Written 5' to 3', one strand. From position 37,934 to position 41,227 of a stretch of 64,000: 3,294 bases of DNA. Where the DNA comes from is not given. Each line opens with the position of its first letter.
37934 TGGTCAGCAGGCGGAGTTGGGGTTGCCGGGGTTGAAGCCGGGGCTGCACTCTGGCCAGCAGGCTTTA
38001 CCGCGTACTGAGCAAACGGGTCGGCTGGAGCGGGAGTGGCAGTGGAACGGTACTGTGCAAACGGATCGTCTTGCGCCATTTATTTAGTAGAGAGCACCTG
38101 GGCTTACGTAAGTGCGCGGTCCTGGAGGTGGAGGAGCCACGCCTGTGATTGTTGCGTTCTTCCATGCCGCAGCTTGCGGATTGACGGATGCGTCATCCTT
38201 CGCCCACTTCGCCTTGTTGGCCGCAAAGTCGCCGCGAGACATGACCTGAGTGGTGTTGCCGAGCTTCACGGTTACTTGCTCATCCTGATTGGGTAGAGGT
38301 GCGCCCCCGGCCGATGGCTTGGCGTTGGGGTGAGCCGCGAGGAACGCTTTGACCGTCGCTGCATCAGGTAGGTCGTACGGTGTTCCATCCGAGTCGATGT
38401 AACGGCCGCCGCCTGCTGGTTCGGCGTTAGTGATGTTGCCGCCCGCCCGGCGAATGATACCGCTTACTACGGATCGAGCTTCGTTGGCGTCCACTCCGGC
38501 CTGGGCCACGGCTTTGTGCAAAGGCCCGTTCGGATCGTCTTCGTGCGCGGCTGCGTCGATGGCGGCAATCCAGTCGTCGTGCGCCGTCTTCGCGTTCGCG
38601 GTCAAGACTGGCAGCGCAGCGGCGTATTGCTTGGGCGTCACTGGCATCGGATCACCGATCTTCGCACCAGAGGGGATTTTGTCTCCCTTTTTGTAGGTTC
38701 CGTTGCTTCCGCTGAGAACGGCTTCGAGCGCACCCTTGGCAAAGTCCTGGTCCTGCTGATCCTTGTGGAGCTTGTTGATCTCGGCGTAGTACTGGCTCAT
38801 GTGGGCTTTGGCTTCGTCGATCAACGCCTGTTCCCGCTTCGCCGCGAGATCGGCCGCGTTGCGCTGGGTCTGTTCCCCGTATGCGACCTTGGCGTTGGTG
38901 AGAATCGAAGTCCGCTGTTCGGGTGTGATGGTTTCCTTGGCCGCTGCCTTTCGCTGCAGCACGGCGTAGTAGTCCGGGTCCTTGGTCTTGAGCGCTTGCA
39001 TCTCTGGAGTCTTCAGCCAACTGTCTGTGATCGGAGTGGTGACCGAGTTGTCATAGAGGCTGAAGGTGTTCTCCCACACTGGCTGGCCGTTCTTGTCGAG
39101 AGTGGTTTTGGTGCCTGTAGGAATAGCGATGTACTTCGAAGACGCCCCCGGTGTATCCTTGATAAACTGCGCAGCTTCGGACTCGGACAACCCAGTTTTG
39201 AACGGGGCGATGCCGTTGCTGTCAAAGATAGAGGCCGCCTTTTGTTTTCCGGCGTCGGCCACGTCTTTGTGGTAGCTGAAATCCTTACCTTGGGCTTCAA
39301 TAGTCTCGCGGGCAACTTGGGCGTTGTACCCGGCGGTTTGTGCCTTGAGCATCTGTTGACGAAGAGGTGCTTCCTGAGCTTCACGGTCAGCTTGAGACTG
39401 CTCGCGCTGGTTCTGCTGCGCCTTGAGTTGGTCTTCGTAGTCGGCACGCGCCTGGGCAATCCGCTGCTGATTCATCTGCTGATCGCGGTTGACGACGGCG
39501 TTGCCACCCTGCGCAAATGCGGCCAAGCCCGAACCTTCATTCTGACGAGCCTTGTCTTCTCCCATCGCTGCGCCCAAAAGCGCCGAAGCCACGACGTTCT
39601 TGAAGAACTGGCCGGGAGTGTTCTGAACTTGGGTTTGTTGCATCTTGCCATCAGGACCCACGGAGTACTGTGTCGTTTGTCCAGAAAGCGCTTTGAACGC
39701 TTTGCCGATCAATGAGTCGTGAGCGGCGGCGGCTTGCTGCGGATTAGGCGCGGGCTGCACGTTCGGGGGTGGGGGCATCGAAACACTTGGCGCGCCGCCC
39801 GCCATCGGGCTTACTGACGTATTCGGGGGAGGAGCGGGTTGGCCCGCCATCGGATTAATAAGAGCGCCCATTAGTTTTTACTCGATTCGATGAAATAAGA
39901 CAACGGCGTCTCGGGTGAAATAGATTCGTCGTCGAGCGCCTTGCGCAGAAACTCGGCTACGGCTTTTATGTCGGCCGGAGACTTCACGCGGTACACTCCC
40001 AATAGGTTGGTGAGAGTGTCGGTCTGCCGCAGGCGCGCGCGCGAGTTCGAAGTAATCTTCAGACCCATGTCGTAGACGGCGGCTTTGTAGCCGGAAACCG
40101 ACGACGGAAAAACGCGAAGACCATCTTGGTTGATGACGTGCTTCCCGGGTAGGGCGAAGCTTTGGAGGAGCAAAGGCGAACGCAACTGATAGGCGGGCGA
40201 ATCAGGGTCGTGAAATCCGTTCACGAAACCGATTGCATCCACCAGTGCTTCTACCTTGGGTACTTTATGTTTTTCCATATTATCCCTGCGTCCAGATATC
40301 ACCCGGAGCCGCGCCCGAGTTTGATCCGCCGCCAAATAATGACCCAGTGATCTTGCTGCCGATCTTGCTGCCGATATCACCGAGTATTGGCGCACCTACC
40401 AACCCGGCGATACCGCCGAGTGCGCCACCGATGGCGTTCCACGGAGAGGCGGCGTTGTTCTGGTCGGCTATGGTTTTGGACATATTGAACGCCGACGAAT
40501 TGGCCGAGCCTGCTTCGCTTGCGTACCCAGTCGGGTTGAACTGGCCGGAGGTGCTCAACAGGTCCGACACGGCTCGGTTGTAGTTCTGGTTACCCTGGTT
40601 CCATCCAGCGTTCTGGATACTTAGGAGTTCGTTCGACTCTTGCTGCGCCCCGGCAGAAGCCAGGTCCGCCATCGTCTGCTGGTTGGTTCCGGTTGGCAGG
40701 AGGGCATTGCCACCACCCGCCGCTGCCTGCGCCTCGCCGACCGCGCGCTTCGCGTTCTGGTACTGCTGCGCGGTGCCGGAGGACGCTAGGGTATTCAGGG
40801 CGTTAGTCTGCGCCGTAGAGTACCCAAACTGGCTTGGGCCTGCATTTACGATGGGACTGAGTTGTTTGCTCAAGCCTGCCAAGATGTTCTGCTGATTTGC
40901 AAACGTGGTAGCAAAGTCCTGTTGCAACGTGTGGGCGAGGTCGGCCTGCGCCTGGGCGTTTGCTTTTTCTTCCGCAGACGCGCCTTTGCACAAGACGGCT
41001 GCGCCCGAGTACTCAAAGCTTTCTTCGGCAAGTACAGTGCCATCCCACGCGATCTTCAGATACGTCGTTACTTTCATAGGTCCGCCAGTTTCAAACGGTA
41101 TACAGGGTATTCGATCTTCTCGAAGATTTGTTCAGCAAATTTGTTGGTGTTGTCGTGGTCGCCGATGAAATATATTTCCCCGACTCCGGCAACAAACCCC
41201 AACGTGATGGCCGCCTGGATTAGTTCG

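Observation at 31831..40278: T7-like internal-core trio ending in a 2082-aa giant protein with no recognisable enzymatic domain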

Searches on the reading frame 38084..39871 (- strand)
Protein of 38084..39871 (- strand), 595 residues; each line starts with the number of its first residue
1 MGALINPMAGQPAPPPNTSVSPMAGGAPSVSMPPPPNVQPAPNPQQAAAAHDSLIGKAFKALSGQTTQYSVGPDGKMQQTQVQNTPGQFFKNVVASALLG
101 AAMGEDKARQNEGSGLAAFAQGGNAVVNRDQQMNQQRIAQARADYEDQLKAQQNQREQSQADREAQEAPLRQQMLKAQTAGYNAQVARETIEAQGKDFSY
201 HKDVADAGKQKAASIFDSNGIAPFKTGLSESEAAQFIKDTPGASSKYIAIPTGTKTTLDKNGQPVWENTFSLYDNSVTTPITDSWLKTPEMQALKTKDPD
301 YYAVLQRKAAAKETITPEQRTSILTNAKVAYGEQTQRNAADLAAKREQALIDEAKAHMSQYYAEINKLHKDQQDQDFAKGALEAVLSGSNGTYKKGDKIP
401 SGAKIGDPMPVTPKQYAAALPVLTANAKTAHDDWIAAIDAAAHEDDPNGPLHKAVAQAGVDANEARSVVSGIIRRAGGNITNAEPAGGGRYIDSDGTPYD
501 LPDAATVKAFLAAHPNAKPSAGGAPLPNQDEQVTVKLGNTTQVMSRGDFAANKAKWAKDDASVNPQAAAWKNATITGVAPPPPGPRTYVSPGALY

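Call 6: search_protein_families(library=pfam, proteins=[window:38084-39871:-], max_evalue=0.1)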
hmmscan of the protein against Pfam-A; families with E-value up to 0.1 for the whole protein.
window:38084-39871:- (595 aa): 1 family
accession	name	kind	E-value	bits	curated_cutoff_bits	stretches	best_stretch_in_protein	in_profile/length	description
PF01346.23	FKBP_N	-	0.012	16.9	22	1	96-168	5-75/97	Domain amino terminal to FKBP-type peptidyl-prolyl isomerase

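Call 7: search_protein_families(library=phrogs, proteins=[window:38084-39871:-], max_evalue=0.01)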
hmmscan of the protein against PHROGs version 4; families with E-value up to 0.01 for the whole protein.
window:38084-39871:- (595 aa): 0 families

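Call 63: search_solved_structures(query=window:38084-39871:-, max_evalue=10)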
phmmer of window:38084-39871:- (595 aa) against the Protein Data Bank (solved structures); distinct sequences matched with E-value up to 10: 8.
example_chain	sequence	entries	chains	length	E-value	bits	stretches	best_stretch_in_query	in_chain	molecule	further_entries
9y34_A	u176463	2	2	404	0.18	14.2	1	96-156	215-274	Biflaviolin synthase CYP158A2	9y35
1t93_A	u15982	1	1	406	0.18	14.2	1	96-156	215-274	putative cytochrome P450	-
1s1f_A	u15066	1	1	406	0.18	14.2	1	96-156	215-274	putative cytochrome P450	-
1se6_A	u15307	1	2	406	0.18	14.2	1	96-156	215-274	putative cytochrome P450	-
2d09_A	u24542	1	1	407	0.18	14.1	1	96-156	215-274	putative cytochrome P450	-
2d0e_A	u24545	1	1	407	0.18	14.1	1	96-156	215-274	putative cytochrome P450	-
3tzo_A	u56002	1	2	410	0.18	14.1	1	96-156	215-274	Putative cytochrome P450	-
5de9_A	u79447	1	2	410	0.18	14.1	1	96-156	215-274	Biflaviolin synthase CYP158A2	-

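Call 119: search_protein_families(library=ncbifam, proteins=[window:38084-39871:-], max_evalue=0.1)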
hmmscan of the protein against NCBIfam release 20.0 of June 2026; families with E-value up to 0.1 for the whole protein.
window:38084-39871:- (595 aa): 0 families

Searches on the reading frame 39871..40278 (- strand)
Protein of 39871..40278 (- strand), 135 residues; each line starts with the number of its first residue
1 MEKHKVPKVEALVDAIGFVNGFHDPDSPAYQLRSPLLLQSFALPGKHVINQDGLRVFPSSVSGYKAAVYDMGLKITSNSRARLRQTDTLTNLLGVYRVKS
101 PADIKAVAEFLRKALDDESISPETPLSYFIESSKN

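Call 40: search_protein_families(library=pfam, proteins=[window:39871-40278:-], max_evalue=0.1)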
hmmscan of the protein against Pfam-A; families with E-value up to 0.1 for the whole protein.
window:39871-40278:- (135 aa): 0 families

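Call 119: search_protein_families(library=ncbifam, proteins=[window:39871-40278:-], max_evalue=0.1)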
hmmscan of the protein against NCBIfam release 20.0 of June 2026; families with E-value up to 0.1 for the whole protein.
window:39871-40278:- (135 aa): 0 families

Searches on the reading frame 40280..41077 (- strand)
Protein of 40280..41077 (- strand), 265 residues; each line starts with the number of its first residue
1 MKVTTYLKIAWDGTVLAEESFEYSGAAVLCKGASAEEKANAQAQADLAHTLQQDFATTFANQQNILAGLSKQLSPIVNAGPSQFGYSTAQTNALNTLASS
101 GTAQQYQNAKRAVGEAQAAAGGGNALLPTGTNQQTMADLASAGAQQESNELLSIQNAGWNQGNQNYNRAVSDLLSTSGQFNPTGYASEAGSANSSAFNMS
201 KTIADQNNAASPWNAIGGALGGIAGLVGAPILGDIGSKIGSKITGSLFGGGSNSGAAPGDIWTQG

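Call 6: search_protein_families(library=pfam, proteins=[window:40280-41077:-], max_evalue=0.1)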
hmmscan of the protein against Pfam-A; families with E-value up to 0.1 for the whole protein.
window:40280-41077:- (265 aa): 0 families

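Call 7: search_protein_families(library=phrogs, proteins=[window:40280-41077:-], max_evalue=0.01)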
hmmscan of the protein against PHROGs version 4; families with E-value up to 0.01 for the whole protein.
window:40280-41077:- (265 aa): 1 family
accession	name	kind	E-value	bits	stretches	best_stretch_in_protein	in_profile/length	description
phrog_28519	-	unknown function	0.0089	17.5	1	97-184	11-92/111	-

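Call 119: search_protein_families(library=ncbifam, proteins=[window:40280-41077:-], max_evalue=0.1)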
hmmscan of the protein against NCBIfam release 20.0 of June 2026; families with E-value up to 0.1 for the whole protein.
window:40280-41077:- (265 aa): 0 families
